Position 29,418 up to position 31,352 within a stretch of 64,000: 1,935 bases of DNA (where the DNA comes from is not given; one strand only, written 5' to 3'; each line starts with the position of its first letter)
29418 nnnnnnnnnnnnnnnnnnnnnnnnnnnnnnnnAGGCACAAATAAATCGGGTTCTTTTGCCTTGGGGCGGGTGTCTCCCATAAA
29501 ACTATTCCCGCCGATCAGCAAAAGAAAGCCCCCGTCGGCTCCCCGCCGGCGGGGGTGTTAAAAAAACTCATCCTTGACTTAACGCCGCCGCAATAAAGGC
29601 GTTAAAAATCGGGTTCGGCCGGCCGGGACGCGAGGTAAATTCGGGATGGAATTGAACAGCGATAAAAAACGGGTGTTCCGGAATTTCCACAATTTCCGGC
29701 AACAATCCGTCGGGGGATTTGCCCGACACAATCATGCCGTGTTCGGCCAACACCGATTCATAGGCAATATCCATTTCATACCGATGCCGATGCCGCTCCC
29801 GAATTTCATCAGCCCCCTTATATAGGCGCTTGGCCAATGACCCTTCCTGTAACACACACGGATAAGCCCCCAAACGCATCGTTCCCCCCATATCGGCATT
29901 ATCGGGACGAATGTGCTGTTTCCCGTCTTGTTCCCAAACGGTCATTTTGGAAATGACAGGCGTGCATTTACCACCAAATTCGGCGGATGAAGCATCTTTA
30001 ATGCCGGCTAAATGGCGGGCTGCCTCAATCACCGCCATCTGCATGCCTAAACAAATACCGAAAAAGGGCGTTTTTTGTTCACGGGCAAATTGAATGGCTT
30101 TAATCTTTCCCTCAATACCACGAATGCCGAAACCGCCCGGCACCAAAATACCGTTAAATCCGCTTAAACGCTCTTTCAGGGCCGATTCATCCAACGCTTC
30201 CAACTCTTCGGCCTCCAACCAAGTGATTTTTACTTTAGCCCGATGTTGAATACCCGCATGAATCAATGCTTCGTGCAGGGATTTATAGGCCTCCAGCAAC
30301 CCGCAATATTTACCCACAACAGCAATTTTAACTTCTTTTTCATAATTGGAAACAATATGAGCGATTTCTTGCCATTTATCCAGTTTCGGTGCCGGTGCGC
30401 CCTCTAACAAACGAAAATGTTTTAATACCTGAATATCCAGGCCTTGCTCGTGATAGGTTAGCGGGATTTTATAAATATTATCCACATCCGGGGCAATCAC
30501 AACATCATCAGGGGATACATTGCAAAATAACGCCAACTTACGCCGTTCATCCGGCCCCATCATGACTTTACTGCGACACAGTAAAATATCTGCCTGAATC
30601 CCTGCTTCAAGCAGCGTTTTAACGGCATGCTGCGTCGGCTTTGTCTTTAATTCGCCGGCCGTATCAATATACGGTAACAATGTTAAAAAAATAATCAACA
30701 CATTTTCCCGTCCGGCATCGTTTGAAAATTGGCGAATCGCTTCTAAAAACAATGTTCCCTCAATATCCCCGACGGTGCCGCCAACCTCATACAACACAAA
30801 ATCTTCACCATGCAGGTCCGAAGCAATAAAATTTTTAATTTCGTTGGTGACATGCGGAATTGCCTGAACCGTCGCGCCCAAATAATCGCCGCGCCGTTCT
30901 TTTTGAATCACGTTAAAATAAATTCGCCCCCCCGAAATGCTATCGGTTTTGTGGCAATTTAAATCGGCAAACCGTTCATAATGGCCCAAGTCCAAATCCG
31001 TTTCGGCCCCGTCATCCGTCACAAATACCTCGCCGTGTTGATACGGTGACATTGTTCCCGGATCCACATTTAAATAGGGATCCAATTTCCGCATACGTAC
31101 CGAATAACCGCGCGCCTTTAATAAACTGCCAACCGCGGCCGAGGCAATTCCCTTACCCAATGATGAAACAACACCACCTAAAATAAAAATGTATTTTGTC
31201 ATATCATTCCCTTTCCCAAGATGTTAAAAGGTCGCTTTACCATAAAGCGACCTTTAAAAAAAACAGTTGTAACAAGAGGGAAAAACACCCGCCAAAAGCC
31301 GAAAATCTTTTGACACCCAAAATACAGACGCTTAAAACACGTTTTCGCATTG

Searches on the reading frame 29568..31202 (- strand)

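Call 31: search_protein_families(library=pfam, proteins=[window:29568-31202:-], max_evalue=0.001)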
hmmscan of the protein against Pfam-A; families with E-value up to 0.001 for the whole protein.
window:29568-31202:- (544 aa): 3 families
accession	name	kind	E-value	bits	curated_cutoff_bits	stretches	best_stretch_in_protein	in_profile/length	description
PF06418.20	CTP_synth_N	-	4.3e-115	384.1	26.1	1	3-265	1-265/265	CTP synthase N-terminus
PF00117.34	GATase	-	2.1e-39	135.6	22.8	1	302-538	2-189/190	Glutamine amidotransferase class-I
PF07722.19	Peptidase_C26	-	4.4e-08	33.6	20.5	1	369-521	97-219/219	Peptidase C26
